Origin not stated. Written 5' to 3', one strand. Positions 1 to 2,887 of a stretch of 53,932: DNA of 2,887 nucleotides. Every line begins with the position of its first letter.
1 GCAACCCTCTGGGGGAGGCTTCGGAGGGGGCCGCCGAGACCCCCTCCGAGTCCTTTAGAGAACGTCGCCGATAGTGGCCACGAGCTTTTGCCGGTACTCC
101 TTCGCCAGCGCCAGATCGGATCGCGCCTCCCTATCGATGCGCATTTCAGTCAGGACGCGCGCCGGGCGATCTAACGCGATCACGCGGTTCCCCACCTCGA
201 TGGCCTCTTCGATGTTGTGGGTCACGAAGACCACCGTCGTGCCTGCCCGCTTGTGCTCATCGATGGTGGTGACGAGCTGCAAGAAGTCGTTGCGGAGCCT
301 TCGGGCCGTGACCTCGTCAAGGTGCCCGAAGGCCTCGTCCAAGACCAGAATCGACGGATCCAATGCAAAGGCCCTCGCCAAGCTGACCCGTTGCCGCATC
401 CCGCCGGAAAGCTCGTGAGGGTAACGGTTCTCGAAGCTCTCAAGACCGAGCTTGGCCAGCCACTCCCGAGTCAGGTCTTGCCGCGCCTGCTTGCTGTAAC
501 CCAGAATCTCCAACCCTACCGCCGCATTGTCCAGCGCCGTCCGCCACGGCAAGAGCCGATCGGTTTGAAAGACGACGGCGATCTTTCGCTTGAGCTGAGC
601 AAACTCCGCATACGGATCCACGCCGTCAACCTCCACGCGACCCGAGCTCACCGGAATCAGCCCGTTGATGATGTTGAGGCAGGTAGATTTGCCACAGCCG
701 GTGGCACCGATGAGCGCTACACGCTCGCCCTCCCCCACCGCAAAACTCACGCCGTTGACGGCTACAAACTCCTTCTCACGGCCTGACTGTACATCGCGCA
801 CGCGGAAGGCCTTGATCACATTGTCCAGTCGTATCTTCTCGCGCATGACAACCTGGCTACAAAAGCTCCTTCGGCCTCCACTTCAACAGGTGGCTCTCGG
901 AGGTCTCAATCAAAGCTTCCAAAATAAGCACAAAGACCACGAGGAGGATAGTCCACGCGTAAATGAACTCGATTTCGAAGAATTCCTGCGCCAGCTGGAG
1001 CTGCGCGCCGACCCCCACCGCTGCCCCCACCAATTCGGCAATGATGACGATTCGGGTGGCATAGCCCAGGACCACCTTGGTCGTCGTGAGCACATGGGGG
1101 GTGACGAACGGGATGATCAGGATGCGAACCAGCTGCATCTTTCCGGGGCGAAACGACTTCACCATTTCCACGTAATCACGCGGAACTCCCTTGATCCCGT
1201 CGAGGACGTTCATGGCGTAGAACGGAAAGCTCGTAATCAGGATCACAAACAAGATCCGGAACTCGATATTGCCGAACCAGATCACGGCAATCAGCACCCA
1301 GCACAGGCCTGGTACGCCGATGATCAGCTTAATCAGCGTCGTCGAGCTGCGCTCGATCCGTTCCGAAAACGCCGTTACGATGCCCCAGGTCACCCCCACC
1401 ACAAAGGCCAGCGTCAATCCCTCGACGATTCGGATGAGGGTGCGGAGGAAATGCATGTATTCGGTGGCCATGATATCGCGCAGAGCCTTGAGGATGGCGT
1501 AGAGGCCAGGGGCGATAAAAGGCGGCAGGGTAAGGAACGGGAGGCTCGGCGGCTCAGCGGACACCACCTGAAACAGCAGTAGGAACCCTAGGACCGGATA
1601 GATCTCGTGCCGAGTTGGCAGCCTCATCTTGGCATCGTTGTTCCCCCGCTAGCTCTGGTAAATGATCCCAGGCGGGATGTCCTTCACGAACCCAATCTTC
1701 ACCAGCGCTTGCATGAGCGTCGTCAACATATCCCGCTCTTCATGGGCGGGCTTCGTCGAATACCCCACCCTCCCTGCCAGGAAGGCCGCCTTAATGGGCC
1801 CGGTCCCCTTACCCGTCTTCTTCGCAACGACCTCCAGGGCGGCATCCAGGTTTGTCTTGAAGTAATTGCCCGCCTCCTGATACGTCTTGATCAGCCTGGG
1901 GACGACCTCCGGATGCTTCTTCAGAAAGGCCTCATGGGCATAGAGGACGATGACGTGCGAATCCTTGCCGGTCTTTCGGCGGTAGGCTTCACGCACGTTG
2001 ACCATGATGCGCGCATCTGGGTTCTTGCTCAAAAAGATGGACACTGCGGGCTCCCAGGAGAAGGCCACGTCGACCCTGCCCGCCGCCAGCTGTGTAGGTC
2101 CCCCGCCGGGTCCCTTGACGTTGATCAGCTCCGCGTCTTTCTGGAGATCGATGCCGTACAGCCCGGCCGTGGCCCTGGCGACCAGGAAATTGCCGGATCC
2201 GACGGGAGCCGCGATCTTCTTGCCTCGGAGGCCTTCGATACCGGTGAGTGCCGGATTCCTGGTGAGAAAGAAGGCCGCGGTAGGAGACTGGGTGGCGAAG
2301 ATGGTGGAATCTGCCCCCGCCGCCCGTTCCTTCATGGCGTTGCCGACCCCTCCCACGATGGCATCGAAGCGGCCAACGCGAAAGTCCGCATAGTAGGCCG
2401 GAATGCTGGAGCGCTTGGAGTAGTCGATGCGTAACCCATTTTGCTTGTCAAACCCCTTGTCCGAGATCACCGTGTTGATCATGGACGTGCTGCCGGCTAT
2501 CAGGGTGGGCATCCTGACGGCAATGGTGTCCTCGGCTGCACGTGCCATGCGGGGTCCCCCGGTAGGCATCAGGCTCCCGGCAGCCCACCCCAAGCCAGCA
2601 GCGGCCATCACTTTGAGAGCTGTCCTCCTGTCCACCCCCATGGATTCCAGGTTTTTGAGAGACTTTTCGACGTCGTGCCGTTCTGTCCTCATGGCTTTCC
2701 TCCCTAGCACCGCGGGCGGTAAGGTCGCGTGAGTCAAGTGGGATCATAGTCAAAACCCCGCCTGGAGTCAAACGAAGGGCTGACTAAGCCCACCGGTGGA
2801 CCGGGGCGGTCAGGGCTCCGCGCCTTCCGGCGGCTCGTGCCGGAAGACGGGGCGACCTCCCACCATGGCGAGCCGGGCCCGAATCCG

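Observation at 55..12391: Variant hmf-like pathway for a heteroaromatic (di)carboxylate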

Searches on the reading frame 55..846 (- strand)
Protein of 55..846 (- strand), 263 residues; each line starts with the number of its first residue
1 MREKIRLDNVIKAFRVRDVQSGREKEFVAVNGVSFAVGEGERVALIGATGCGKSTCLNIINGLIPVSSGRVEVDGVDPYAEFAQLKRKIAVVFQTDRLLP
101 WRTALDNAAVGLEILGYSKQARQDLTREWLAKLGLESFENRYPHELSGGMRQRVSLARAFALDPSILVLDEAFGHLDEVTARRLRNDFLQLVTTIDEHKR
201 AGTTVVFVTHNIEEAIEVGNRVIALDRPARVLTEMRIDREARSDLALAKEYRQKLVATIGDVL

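Call 3: search_protein_families(library=pfam, proteins=[window:55-846:-])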
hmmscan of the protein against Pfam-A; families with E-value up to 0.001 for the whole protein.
window:55-846:- (263 aa): 4 families
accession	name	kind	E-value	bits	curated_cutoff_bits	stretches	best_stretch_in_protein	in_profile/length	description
PF00005.33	ABC_tran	-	3.7e-34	118.7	25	1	31-173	2-136/137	ABC transporter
PF13304.12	AAA_21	-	0.0003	21.4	27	0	140-213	232-301/304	AAA domain, putative AbiEii toxin, Type IV TA system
PF00004.35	AAA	-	0.00039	21.3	21.2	0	136-214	32-113/131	ATPase family associated with various cellular activities (AAA)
PF13401.12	AAA_22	-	0.00042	21.1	27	0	43-208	8-121/130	AAA domain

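Call 4: search_protein_families(library=ncbifam, proteins=[window:55-846:-])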
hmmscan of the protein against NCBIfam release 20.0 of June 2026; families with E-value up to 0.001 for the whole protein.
window:55-846:- (263 aa): 186 families (the best 25 are shown)
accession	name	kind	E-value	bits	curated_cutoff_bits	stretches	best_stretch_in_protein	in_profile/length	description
TIGR01186.1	proV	subfamily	1.4e-55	188.9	326.6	1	28-225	7-203/363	betaine/proline/choline family ABC transporter ATP-binding protein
TIGR03415.1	ABC_choXWV_ATP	equivalog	3.1e-52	177.8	483.75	1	25-225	35-238/382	choline ABC transporter ATP-binding protein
NF008421.0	PRK11248.1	equivalog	1.8e-47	162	357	1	29-239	16-217/255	taurine ABC transporter ATP-binding subunit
TIGR00968.1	3a0106s01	subfamily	2.6e-45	154.8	342.75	1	25-227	11-206/237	sulfate ABC transporter ATP-binding protein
TIGR03265.1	PhnT2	equivalog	2.1e-44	152.2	457.7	1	24-227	14-210/353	putative 2-aminoethylphosphonate ABC transporter ATP-binding protein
NF007480.0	PRK10070.1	equivalog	9.1e-44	149.9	444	1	29-225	43-238/400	glycine betaine/L-proline ABC transporter ATP-binding protein ProV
TIGR01184.1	ntrCD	subfamily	1.6e-41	142.4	291.8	1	31-226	2-189/230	nitrate ABC transporter ATP-binding protein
TIGR04521.1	ECF_ATPase_2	equivalog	3.4e-40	137.9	330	1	21-231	12-224/279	energy-coupling factor transporter ATPase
TIGR01187.1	potA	subfamily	3.9e-40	137.9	355.6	1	45-226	1-175/325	polyamine ABC transporter ATP-binding protein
NF040729.1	ABC_ATP_SaoA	equivalog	5.1e-40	137.4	360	1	4-255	1-239/248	ABC transporter ATP-binding protein SaoA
TIGR02673.1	FtsE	equivalog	1.2e-39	136.3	264.85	1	17-227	5-212/214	cell division ATP-binding protein FtsE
NF040840.2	tungstate_WtpC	equivalog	1.8e-39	136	440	1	24-225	11-204/347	tungstate ABC transporter ATP-binding protein WtpC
NF008105.0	PRK10851.1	equivalog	2.3e-39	135.1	502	1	30-226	18-211/362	sulfate/thiosulfate ABC transporter ATP-binding protein CysA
TIGR04520.1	ECF_ATPase_1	equivalog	2.6e-39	135.3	315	1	24-228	12-212/269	energy-coupling factor transporter ATPase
NF043075.1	MMSYN1_0197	equivalog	8.9e-39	133.4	550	1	24-227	13-208/341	spermidine/putrescine ABC transporter ATP-binding protein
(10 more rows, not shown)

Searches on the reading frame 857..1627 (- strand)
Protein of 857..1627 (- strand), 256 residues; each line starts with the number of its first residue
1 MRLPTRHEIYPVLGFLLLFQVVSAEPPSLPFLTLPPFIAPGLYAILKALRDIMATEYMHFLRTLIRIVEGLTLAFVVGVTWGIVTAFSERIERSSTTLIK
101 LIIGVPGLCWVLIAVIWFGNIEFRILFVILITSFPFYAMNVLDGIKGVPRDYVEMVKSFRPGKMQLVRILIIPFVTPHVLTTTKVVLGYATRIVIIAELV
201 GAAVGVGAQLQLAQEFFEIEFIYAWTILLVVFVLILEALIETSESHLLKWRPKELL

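Call 3: search_protein_families(library=pfam, proteins=[window:857-1627:-])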
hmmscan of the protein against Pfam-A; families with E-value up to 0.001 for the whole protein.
window:857-1627:- (256 aa): 1 family
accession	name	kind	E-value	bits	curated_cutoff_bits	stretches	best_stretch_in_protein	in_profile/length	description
PF00528.27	BPD_transp_1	-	4.7e-18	66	26.4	1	78-239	1-174/184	Binding-protein-dependent transport system inner membrane component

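Call 4: search_protein_families(library=ncbifam, proteins=[window:857-1627:-])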
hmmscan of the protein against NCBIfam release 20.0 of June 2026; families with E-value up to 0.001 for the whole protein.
window:857-1627:- (256 aa): 7 families
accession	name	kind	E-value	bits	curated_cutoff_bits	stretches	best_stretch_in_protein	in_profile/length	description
NF040733.1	ABC_perm_U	equivalog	1e-26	94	295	1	37-251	33-249/251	ABC transporter permease subunit SaoP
NF007545.0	PRK10160.1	equivalog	1.2e-20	74.1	342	1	31-250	51-270/275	taurine ABC transporter permease TauC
NF008470.0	PRK11365.1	equivalog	8.1e-18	64.8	347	1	58-253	60-255/263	aliphatic sulfonate ABC transporter permease SsuC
TIGR01183.1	ntrB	equivalog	2.5e-17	63.2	209.05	1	59-237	18-196/202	nitrate ABC transporter permease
TIGR01097.1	PhnE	equivalog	1.2e-10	41.4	216.7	1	42-241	51-245/252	phosphonate ABC transporter, permease protein PhnE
TIGR03416.1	ABC_choXWV_perm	equivalog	4e-10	39.6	363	1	47-238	74-265/267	choline ABC transporter permease subunit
NF008196.0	PRK10952.1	equivalog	1.2e-07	30.9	439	1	61-210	147-294/356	glycine betaine/L-proline ABC transporter permease ProW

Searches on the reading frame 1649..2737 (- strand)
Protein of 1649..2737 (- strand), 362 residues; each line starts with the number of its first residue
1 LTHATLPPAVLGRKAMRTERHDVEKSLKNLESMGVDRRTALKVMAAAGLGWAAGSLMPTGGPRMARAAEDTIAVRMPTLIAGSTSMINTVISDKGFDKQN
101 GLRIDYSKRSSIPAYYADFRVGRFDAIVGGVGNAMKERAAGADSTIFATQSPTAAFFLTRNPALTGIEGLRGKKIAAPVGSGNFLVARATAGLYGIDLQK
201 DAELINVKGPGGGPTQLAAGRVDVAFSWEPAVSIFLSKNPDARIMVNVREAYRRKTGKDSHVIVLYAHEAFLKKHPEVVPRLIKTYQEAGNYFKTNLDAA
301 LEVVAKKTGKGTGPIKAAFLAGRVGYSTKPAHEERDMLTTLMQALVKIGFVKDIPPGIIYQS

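Call 3: search_protein_families(library=pfam, proteins=[window:1649-2737:-])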
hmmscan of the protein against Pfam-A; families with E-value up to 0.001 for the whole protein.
window:1649-2737:- (362 aa): 2 families
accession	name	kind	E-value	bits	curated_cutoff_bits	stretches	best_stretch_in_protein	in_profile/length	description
PF09084.16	NMT1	-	2.8e-08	34.4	20.5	1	93-294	12-210/216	NMT1/THI5 like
PF13379.11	NMT1_2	-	1.3e-05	25.6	24.7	1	91-302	24-246/252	NMT1-like family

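Call 4: search_protein_families(library=ncbifam, proteins=[window:1649-2737:-])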
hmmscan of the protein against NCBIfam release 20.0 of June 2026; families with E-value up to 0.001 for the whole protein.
window:1649-2737:- (362 aa): 4 families
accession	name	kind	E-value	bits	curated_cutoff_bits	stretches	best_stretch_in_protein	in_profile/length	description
TIGR01728.1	SsuA_fam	subfamily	6.3e-22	78.1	163.5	1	88-352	14-275/290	aliphatic sulfonate ABC transporter substrate-binding protein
TIGR01729.1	taurine_ABC_bnd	equivalog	1.2e-06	28.1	304.25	1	89-299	14-219/300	taurine ABC transporter substrate-binding protein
NF008553.0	PRK11480.1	equivalog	2.3e-05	23.7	490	1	89-301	38-243/320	taurine ABC transporter substrate-binding protein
NF040735.1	SBP_SaoX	equivalog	0.00046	19.4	300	1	86-305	15-230/330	ABC transporter substrate-binding subunit SaoX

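Call 47: search_solved_structures(query=window:1649-2737:-, max_evalue=0.001)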
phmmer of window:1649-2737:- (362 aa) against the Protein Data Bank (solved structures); distinct sequences matched with E-value up to 0.001: 3.
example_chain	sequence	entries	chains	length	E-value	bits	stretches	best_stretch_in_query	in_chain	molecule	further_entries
9ooz_A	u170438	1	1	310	1.1e-07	34.4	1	75-269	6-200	ABC transporter substrate binding protein (Subunit A)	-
3qsl_A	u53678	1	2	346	1.2e-07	34.3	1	33-300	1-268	Putative exported protein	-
9b1u_A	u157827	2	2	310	6.4e-07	32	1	75-234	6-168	Putative ABC transporter periplasmic solute-binding protein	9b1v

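Call 93: find_homologous_proteins(query=window:1649-2641:-, max_evalue=1e-20)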
Query window:1649-2641:- (330 aa): 8 proteins with E <= 1e-20 among 8000 candidates.
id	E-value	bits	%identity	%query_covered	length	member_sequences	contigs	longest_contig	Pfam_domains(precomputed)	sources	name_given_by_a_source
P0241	1.4e-212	722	100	100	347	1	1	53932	PF13379.12,PF09084.17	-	-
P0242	6.4e-166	569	79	100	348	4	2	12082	PF09084.17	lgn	-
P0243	1.1e-152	526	74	98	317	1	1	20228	PF13379.12,PF09084.17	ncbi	ncbi:MAG: ABC transporter substrate-binding protein [Candidatus Binatia bacterium]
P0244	9.9e-152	523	79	89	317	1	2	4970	PF13379.12,PF09084.17,PF12974.13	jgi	jgi:NitT/TauT family transport system substrate-binding protein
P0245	8.4e-151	520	76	93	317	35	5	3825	PF13379.12,PF09084.17,PF12974.13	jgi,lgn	jgi:ABC-type nitrate/sulfonate/bicarbonate transport system substrate-binding protein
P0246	6.2e-148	510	72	98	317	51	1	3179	PF13379.12,PF09084.17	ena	-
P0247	1.4e-145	502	70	98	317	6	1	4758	PF13379.12,PF09084.17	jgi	-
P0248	2.9e-138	478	74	88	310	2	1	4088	PF13379.12,PF09084.17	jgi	jgi:ABC-type nitrate/sulfonate/bicarbonate transport system substrate-binding protein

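Call 94: find_encoding_contigs(protein=P0243, flank=10000, max_places=1)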
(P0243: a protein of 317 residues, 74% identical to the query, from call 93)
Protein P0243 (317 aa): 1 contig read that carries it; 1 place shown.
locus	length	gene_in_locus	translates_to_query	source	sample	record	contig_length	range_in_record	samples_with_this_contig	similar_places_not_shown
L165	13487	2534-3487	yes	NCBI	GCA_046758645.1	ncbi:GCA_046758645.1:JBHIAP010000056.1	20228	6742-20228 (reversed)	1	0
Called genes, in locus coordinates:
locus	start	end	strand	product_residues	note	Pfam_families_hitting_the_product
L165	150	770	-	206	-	PF00111:Fer2 (weak), PF01799:Fer2_2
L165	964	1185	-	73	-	-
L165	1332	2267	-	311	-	-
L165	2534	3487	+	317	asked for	PF13379:NMT1_2 (weak), PF09084:NMT1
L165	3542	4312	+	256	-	PF00528:BPD_transp_1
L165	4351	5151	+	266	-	PF00005:ABC_tran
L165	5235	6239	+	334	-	PF04909:Amidohydro_2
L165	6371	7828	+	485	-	PF01979:Amidohydro_1, PF07969:Amidohydro_3 (weak)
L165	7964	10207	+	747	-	PF01315:Ald_Xan_dh_C, PF02738:MoCoBD_1, PF20256:MoCoBD_2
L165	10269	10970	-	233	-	PF00535:Glycos_transf_2, PF10111:Glyco_tranf_2_2 (weak), PF13641:Glyco_tranf_2_3 (weak)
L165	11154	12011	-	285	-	PF00941:FAD_binding_5, PF03450:CO_deh_flav_C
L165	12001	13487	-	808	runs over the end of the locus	PF01315:Ald_Xan_dh_C, PF02738:MoCoBD_1, PF20256:MoCoBD_2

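Call 95: find_encoding_contigs(protein=P0242, flank=10000, max_places=2)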
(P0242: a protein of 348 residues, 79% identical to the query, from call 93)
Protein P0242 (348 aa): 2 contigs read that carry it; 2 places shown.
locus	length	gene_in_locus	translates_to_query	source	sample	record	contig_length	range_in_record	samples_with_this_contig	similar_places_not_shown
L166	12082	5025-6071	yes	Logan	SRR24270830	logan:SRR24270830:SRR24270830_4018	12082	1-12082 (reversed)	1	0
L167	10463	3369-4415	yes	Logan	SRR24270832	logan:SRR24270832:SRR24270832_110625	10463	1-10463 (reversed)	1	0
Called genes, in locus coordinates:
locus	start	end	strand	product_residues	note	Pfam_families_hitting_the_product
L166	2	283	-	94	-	?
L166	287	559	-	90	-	PF00550:PP-binding (weak)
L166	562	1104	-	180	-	PF04191:PEMT, PF04140:ICMT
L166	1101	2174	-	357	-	PF00195:Chal_sti_synt_N, PF08392:FAE1_CUT1_RppA, PF02797:Chal_sti_synt_C, PF08541:ACP_syn_III_C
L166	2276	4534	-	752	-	PF03176:MMPL, PF02460:Patched (faint), PF12349:Sterol-sensing, PF03176:MMPL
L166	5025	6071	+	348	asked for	PF09084:NMT1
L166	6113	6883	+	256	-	PF00528:BPD_transp_1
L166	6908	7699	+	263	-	PF00005:ABC_tran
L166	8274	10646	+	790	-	PF01315:Ald_Xan_dh_C, PF02738:MoCoBD_1, PF20256:MoCoBD_2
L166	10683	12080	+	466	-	?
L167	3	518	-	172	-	?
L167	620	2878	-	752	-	PF03176:MMPL, PF02460:Patched (faint), PF12349:Sterol-sensing, PF03176:MMPL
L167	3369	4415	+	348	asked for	PF09084:NMT1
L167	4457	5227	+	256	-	PF00528:BPD_transp_1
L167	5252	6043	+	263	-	PF00005:ABC_tran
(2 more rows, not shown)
